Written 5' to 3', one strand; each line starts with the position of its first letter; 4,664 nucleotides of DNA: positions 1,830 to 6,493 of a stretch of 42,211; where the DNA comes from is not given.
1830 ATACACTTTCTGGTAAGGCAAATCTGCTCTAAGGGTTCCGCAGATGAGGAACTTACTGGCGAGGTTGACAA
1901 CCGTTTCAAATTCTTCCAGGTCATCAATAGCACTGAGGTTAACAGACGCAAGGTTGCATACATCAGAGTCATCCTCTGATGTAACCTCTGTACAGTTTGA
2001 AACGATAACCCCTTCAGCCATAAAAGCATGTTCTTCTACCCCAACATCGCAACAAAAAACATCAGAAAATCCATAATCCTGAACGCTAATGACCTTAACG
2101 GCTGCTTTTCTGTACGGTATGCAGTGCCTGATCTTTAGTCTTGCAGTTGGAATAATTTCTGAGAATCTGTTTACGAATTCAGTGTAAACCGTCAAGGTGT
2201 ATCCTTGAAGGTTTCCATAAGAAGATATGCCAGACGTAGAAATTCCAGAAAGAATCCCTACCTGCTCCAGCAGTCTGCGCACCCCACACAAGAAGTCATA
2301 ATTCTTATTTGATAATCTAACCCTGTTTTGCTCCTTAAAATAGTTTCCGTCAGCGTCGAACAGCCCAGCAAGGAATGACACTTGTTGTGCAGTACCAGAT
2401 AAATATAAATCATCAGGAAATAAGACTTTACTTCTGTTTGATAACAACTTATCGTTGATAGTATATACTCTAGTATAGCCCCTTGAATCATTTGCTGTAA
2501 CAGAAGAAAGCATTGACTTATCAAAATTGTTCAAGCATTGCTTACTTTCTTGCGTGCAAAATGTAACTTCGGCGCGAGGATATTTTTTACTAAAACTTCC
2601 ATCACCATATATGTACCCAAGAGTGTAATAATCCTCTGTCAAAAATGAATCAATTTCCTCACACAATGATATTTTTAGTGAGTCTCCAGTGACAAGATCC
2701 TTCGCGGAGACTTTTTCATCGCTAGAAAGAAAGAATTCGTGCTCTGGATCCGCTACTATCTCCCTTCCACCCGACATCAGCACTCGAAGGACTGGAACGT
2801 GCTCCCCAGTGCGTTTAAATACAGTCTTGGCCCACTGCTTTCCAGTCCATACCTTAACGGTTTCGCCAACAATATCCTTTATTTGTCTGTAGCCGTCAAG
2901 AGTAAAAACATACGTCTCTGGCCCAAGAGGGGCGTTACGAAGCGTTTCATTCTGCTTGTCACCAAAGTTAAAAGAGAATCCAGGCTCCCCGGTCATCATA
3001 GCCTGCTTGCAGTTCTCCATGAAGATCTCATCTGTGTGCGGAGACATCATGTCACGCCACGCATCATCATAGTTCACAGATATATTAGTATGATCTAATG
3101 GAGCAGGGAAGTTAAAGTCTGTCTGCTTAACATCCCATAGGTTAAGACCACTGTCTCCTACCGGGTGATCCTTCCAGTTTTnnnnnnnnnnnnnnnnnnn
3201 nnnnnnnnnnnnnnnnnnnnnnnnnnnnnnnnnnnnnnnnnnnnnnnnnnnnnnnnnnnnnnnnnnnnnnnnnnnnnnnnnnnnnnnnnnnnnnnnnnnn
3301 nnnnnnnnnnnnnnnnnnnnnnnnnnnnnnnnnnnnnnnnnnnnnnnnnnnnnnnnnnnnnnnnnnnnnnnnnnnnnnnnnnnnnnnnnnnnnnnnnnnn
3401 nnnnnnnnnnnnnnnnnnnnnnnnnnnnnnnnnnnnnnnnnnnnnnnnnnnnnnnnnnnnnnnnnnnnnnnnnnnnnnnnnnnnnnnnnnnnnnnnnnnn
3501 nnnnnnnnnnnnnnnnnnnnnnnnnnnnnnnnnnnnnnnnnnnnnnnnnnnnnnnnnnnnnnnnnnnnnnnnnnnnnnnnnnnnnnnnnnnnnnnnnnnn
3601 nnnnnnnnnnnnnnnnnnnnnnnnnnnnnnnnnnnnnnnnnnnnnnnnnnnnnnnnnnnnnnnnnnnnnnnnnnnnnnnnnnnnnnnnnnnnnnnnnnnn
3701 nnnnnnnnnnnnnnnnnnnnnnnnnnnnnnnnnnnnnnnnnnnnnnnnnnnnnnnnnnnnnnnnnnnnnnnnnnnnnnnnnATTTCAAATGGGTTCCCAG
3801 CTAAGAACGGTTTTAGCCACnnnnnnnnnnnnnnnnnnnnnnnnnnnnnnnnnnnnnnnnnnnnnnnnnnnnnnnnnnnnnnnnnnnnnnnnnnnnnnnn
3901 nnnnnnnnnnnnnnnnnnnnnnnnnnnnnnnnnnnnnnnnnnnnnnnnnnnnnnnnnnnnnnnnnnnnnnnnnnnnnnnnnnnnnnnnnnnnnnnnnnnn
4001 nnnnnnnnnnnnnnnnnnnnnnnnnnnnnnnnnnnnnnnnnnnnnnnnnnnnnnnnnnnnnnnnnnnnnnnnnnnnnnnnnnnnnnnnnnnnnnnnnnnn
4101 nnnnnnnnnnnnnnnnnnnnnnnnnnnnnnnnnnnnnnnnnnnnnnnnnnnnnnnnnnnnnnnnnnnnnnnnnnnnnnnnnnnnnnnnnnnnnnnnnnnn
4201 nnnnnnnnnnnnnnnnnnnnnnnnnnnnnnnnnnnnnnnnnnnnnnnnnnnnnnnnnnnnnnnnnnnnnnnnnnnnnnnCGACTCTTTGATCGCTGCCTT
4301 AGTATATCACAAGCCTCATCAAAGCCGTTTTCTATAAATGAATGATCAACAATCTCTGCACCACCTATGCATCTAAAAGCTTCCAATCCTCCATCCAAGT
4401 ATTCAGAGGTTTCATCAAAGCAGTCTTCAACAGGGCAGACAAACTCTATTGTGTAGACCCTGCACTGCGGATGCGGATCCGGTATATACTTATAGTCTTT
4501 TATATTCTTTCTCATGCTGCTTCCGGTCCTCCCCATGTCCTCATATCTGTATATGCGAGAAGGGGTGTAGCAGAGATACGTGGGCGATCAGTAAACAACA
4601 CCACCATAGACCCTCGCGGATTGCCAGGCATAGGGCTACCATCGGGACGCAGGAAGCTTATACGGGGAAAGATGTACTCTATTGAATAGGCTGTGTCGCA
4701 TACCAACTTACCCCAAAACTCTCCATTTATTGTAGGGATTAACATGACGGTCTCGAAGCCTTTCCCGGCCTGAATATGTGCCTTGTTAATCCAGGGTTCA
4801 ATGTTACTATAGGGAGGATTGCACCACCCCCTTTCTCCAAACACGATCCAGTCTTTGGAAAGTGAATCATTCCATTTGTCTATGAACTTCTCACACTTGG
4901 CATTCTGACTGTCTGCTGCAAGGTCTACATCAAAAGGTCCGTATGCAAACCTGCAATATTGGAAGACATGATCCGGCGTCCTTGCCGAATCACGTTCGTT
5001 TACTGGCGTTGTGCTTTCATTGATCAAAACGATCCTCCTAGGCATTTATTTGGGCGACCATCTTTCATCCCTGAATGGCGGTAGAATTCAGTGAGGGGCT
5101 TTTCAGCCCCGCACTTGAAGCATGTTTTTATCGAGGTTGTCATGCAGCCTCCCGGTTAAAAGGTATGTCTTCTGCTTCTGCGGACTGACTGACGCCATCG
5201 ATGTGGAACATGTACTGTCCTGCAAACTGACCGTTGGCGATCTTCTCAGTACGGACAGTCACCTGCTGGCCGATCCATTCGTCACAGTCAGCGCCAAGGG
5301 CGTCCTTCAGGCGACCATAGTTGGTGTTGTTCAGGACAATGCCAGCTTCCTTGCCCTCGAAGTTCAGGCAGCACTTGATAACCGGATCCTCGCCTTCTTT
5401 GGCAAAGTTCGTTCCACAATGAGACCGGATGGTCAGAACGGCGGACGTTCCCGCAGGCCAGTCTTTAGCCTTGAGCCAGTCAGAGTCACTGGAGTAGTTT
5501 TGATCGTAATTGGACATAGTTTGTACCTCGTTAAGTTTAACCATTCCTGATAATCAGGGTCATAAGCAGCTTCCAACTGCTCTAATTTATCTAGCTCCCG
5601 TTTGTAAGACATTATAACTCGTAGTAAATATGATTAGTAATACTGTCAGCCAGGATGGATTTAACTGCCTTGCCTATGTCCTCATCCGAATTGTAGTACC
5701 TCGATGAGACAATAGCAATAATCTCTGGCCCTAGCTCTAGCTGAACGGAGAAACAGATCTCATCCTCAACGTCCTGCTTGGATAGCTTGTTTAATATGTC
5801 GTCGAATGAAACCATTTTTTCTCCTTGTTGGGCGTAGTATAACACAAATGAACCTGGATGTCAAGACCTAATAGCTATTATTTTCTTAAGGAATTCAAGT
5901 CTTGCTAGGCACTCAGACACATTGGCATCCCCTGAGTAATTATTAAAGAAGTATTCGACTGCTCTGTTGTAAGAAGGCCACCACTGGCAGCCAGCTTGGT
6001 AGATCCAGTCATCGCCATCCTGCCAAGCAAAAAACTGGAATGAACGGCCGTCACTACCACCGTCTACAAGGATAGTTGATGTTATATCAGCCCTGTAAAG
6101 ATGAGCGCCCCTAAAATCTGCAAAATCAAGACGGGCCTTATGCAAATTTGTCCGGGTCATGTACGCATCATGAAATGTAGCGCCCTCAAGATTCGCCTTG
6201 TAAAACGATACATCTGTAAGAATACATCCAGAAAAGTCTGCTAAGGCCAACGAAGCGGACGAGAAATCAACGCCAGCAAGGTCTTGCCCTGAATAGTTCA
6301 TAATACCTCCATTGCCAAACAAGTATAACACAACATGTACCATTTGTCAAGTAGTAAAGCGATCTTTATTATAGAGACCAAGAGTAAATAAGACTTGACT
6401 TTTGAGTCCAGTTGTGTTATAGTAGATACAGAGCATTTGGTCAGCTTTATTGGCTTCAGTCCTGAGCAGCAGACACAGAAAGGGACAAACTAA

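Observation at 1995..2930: The NrdJ intein has Pro at position 1 and a block-F cysteine (class-3-like, non-canonical)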

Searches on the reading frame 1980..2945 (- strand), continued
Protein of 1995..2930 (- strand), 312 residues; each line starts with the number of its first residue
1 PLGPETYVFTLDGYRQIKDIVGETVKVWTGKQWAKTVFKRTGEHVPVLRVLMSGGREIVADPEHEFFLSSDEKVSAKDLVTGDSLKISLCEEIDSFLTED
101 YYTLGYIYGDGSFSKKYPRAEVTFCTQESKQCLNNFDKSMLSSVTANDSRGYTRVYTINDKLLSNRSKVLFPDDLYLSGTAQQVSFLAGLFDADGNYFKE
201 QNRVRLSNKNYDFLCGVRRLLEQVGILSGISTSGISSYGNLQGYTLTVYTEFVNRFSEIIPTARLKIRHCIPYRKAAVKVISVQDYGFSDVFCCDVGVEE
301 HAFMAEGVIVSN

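Call 58: fold_search(model_id=the predicted structure, library=pdb)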
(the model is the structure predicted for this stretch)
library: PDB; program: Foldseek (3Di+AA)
matches with E <= 10: 313; with E <= 0.001: 59
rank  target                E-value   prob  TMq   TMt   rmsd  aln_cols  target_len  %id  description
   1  7qsu                  4.1e-14  1.00  0.67  0.60   6.4       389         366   15  Crystal structure of homing endonuclease-associated TliVMA intein (C1A, d333-339) (released 2022-03-30)
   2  1dq3                  9.0e-14  1.00  0.69  0.51   6.0       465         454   16  CRYSTAL STRUCTURE OF AN ARCHAEAL INTEIN-ENCODED HOMING ENDONUCLEASE PI-PFUI (released 2000-07-05)
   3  7qss                  6.0e-13  1.00  0.67  0.52   7.9       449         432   14  Crystal structure of homing endonuclease-associated TliVMA intein (C1A) (released 2022-03-30)
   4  1vde_A                5.2e-11  1.00  0.66  0.52   6.7       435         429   14  PI-SCEI, A HOMING ENDONUCLEASE WITH PROTEIN SPLICING ACTIVITY (released 1998-04-08)
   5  1vde_B                6.5e-11  1.00  0.65  0.51   6.6       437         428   12  PI-SCEI, A HOMING ENDONUCLEASE WITH PROTEIN SPLICING ACTIVITY (released 1998-04-08)
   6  1ef0_A                1.2e-10  1.00  0.67  0.53   6.2       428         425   12  CRYSTAL STRUCTURE OF PI-SCEI MINIPRECURSOR (released 2000-06-07)
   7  1lws_A                1.9e-10  1.00  0.63  0.50   6.8       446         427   13  Crystal structure of the intein homing endonuclease PI-SceI bound to its recognition sequence (released 2002-09-27)
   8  1ef0_B                5.4e-10  1.00  0.65  0.55   6.3       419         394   12  CRYSTAL STRUCTURE OF PI-SCEI MINIPRECURSOR (released 2000-06-07)
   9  1um2_B                1.1e-09  1.00  0.65  0.52   7.2       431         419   13  Crystal Structure of the Vma1-Derived Endonuclease with the Ligated Extein Segment (released 2004-09-22)
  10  1jva_B                1.6e-09  1.00  0.67  0.53   6.1       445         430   12  CRYSTAL STRUCTURE OF THE VMA1-DERIVED ENDONUCLEASE BEARING THE N AND C EXTEIN PROPEPTIDES (released 2002-08-29)
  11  1um2_A                5.0e-09  1.00  0.65  0.53   5.7       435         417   14  Crystal Structure of the Vma1-Derived Endonuclease with the Ligated Extein Segment (released 2004-09-22)
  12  1dfa                  8.3e-09  1.00  0.62  0.51   6.6       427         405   13  CRYSTAL STRUCTURE OF PI-SCEI IN C2 SPACE GROUP (released 1999-12-08)
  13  1lwt_A                8.8e-09  1.00  0.64  0.49   7.9       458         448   13  Crystal structure of the intein homing endonuclease PI-SceI bound to its substrate DNA (Ca2+ free) (released 2002-09-27)
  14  1jva_A                1.7e-08  1.00  0.62  0.49   9.3       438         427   13  CRYSTAL STRUCTURE OF THE VMA1-DERIVED ENDONUCLEASE BEARING THE N AND C EXTEIN PROPEPTIDES (released 2002-08-29)
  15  4un7_G                2.6e-07  1.00  0.35  0.61   5.7       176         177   20  THE CRYSTAL STRUCTURE OF I-DMOI IN COMPLEX WITH ITS TARGET DNA BEFORE INCUBATION IN 5MM MN (STATE 1) (released 2014-12-03)
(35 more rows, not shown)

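Call 70: list_cluster_members(proteins=[P0166, P0168, P0167, P0171, P0032, P0230])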
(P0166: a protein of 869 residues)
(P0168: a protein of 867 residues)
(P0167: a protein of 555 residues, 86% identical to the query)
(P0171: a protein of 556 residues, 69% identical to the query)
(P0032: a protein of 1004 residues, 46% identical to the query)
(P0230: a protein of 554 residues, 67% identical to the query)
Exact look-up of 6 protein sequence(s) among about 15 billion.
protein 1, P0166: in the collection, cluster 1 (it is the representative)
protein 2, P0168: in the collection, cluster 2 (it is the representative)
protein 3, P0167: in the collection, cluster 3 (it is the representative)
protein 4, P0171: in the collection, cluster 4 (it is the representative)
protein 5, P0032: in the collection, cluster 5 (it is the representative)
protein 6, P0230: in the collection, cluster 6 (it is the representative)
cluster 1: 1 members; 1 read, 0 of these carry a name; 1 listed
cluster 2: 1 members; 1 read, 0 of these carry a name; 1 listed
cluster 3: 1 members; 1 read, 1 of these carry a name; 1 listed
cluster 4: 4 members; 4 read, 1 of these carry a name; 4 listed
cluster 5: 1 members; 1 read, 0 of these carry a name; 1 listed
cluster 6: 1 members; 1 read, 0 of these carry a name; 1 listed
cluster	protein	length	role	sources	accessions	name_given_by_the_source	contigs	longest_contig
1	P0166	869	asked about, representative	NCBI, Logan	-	-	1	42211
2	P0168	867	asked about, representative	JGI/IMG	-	-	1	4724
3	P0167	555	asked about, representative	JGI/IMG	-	ribonucleoside-diphosphate reductase alpha chain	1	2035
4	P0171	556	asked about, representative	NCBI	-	-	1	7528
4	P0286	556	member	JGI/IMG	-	ribonucleoside-diphosphate reductase alpha chain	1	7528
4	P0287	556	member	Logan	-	-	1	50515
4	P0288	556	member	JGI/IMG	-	-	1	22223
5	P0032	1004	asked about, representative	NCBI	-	-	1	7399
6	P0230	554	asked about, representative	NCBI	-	-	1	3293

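Call 87: get_annotated_region(hit=H1, flank=150)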
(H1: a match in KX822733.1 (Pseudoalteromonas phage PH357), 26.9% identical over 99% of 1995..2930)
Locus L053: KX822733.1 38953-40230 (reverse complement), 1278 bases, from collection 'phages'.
description: Pseudoalteromonas phage PH357, complete genome.
organism: Pseudoalteromonas phage PH357 (NCBI taxid 1913046)
taxonomy: Viruses; Duplodnaviria; Heunggongvirae; Uroviricota; Caudoviricetes
host: Pseudoalteromonas sp. BH357; source: -; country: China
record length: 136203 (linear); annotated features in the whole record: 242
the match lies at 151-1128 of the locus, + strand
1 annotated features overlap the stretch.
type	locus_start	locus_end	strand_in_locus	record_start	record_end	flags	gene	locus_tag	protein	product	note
CDS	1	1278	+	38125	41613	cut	-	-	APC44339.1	ribonucleotide-diphosphate reductase subunit alpha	-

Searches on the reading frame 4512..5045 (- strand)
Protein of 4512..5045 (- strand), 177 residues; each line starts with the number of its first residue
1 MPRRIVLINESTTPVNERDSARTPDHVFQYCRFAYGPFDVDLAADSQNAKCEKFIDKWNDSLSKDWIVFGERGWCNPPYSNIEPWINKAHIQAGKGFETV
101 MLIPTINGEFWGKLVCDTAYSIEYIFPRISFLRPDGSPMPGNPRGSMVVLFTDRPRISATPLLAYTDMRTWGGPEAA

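Call 68: search_protein_families(library=pfam, proteins=[window:4512-5045:-], max_evalue=0.001)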
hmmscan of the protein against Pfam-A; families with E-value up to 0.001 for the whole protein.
window:4512-5045:- (177 aa): 1 family
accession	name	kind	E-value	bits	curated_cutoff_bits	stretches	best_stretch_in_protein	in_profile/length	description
PF05869.16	Dam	-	5.8e-34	117.6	28.1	1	11-153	2-146/169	DNA N-6-adenine-methyltransferase (Dam)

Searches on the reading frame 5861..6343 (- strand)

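Call 68: search_protein_families(library=pfam, proteins=[window:5861-6343:-], max_evalue=0.001)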
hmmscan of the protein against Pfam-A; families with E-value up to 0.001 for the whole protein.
window:5861-6343:- (160 aa): 3 families
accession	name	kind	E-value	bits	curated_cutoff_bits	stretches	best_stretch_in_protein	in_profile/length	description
PF00805.28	Pentapeptide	-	5.9e-17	61.3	20.2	2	21-59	2-40/40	Pentapeptide repeats (8 copies)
PF13599.13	Pentapeptide_4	-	7.4e-10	39.2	38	1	35-92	6-63/78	Pentapeptide repeat region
PF13576.12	Pentapeptide_3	-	3.4e-07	30.8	27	1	25-65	4-47/48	Pentapeptide repeats (9 copies)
